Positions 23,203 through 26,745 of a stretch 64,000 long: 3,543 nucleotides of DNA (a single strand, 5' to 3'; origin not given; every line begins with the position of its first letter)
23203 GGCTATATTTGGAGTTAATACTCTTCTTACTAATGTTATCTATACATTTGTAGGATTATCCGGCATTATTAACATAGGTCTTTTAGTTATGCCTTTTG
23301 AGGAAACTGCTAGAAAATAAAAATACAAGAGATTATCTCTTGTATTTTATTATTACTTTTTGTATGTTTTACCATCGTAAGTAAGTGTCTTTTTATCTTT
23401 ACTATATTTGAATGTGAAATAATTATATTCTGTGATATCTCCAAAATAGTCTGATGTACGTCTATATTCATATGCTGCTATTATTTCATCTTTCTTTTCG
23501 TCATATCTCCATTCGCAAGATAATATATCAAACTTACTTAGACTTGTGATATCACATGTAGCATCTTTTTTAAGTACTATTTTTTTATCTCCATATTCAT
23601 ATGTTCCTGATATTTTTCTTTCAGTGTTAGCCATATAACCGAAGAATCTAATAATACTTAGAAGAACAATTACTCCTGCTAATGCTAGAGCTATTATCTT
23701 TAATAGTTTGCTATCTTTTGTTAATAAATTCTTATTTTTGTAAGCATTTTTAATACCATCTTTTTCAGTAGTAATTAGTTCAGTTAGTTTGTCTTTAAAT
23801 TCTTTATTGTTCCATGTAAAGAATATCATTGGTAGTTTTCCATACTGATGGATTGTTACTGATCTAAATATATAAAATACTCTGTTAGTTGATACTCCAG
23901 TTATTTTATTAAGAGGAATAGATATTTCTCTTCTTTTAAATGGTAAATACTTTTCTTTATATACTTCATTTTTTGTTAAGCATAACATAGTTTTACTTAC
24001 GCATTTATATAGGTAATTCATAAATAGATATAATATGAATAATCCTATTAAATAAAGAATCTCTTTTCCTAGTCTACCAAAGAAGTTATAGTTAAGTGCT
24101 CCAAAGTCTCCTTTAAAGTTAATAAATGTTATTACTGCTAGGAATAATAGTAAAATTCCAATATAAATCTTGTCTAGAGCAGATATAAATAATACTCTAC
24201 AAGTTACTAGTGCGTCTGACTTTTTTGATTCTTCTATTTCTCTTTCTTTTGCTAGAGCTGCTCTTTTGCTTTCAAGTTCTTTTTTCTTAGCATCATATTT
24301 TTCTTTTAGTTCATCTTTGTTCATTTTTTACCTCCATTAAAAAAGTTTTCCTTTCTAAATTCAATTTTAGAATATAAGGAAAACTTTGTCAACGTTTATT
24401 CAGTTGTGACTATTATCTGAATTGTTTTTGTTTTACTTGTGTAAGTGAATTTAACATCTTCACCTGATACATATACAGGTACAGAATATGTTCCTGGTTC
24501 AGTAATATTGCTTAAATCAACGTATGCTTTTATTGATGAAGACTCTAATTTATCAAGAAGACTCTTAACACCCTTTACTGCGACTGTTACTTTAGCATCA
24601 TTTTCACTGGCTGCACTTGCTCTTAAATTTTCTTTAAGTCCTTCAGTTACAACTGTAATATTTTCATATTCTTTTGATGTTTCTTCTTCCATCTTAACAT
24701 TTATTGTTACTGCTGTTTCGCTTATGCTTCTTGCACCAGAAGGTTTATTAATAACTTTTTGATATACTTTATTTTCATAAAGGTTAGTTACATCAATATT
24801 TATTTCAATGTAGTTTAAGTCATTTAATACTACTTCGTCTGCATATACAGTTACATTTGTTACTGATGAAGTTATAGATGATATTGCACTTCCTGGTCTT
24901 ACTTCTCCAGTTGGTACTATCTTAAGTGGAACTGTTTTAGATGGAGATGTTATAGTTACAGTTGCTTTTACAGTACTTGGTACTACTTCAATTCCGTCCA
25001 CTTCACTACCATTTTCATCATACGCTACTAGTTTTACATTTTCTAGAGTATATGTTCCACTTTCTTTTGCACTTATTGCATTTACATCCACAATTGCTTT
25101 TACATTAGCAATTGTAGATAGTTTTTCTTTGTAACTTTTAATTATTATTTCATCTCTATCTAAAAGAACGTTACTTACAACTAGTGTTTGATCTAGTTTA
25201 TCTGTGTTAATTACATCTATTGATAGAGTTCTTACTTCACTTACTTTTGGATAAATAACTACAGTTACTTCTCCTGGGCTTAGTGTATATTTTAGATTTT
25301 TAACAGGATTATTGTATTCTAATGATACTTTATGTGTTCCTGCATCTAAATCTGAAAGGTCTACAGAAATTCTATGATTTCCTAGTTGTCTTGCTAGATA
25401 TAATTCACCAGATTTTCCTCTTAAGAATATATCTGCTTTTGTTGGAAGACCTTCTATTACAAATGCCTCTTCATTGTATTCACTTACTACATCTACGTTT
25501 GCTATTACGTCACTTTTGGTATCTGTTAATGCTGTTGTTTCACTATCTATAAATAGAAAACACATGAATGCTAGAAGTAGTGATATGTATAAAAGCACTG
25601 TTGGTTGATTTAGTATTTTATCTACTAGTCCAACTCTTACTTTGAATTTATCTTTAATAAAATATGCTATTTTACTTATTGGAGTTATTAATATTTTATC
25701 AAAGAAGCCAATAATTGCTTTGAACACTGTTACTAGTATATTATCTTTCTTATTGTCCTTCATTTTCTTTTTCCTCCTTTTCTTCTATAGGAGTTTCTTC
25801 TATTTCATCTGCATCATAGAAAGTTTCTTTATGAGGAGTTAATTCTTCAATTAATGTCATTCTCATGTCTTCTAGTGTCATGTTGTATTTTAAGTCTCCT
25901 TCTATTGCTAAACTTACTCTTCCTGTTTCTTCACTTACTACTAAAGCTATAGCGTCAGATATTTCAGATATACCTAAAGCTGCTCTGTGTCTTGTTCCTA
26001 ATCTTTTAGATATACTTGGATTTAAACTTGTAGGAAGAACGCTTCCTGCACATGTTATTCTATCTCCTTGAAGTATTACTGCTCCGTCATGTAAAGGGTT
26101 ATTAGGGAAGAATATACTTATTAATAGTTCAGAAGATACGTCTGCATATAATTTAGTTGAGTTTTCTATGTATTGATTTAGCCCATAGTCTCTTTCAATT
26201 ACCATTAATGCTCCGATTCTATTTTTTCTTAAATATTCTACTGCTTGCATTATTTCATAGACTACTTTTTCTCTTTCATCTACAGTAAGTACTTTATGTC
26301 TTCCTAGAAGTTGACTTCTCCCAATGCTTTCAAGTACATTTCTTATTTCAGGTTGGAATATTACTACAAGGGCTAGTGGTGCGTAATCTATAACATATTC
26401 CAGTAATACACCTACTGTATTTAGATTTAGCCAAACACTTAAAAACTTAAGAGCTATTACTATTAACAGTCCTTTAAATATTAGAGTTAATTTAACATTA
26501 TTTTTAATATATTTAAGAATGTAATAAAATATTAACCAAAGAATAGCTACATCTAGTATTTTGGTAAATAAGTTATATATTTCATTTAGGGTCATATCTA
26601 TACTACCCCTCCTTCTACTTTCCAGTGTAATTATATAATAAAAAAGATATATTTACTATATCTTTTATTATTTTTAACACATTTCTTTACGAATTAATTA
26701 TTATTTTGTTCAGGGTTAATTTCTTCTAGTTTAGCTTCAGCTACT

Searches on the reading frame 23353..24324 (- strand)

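Call 27: search_protein_families(library=pfam, proteins=[window:23353-24324:-], max_evalue=0.01)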
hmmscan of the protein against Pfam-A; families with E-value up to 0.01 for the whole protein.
window:23353-24324:- (323 aa): 1 family
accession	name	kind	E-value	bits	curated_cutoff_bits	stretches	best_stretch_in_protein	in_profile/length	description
PF09925.14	DUF2157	-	0.0024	18.1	32.4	0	53-107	39-86/146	Predicted membrane protein (DUF2157)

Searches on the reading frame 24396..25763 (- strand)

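Call 27: search_protein_families(library=pfam, proteins=[window:24396-25763:-], max_evalue=0.01)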
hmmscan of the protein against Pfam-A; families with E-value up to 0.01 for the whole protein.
window:24396-25763:- (455 aa): 1 family
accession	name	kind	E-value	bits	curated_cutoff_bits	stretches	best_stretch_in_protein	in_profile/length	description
PF07949.17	YbbR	-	7.7e-22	77.9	22.3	4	374-450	10-79/81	YbbR-like protein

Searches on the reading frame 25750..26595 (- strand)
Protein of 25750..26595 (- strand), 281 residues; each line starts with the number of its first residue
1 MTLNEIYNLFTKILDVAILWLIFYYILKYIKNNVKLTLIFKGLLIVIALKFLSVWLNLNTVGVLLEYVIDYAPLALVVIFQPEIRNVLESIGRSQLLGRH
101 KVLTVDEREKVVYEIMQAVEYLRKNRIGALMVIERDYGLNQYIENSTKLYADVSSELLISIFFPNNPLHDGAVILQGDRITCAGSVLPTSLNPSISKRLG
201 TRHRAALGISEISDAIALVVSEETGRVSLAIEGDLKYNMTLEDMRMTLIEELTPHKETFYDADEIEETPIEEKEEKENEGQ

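Call 27: search_protein_families(library=pfam, proteins=[window:25750-26595:-], max_evalue=0.01)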
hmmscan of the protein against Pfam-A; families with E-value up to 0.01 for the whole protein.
window:25750-26595:- (281 aa): 2 families
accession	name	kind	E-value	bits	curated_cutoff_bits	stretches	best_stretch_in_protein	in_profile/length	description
PF02457.21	DAC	-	2.4e-40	137.3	27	1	117-234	2-118/119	DisA bacterial checkpoint controller nucleotide-binding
PF19293.4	CdaA_N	-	4.9e-07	30.3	23.8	1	12-84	9-81/81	CdaA N-terminal transmembrane domain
